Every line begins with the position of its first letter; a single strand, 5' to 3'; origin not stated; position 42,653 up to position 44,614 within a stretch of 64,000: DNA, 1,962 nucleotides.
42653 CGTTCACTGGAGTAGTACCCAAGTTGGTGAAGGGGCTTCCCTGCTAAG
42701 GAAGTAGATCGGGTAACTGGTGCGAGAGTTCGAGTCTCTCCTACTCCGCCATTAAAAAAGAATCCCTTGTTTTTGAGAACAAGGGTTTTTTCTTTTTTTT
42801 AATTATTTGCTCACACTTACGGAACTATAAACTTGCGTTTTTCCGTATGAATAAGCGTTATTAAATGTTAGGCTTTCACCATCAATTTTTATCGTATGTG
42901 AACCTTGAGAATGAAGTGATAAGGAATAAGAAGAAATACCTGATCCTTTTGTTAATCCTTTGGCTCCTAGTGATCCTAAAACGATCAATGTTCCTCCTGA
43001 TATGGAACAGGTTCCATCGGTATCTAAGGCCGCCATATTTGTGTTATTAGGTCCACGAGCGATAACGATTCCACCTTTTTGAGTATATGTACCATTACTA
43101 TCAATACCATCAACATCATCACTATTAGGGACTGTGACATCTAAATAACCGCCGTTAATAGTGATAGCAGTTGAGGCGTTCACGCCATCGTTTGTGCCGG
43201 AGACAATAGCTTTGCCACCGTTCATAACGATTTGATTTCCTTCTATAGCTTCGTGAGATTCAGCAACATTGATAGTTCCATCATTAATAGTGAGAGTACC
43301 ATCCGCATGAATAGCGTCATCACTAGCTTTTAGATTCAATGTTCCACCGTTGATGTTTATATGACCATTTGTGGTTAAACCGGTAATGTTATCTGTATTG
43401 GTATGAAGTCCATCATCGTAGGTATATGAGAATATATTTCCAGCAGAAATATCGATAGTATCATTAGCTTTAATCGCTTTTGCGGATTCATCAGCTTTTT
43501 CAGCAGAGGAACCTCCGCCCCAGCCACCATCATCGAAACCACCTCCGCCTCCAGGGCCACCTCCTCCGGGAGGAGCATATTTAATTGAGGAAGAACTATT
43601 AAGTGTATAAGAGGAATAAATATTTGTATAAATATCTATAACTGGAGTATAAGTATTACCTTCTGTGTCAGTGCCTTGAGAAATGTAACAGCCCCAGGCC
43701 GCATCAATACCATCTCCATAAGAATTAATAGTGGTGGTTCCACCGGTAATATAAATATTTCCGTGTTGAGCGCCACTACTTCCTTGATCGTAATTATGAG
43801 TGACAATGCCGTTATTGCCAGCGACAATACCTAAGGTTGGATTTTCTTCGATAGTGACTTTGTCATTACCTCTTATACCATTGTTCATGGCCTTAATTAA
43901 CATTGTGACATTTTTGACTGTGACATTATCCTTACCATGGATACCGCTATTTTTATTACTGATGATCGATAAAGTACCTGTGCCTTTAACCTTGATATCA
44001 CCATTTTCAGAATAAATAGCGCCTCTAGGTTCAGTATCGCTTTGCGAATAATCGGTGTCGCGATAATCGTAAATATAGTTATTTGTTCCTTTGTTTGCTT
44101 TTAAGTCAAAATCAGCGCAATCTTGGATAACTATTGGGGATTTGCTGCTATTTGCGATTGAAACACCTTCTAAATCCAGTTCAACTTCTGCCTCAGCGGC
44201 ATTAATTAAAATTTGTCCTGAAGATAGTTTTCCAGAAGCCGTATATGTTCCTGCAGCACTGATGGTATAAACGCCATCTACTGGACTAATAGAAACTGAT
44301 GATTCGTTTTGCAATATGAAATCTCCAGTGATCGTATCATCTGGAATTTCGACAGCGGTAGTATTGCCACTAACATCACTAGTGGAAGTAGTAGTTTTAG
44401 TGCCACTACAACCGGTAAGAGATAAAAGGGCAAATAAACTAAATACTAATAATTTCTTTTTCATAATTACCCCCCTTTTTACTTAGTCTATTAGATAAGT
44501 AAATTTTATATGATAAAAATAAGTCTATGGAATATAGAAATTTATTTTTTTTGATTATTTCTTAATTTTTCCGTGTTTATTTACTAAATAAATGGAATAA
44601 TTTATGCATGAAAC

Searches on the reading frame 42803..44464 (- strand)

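Call 91: search_protein_families(library=pfam, proteins=[window:42803-44464:-], max_evalue=0.00001)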
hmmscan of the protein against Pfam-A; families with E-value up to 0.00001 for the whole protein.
window:42803-44464:- (553 aa): 1 family
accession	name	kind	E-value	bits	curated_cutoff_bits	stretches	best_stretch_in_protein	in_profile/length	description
PF14262.12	Cthe_2159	-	7.4e-59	199.6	25.8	2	64-357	3-245/262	Carbohydrate-binding domain-containing protein Cthe_2159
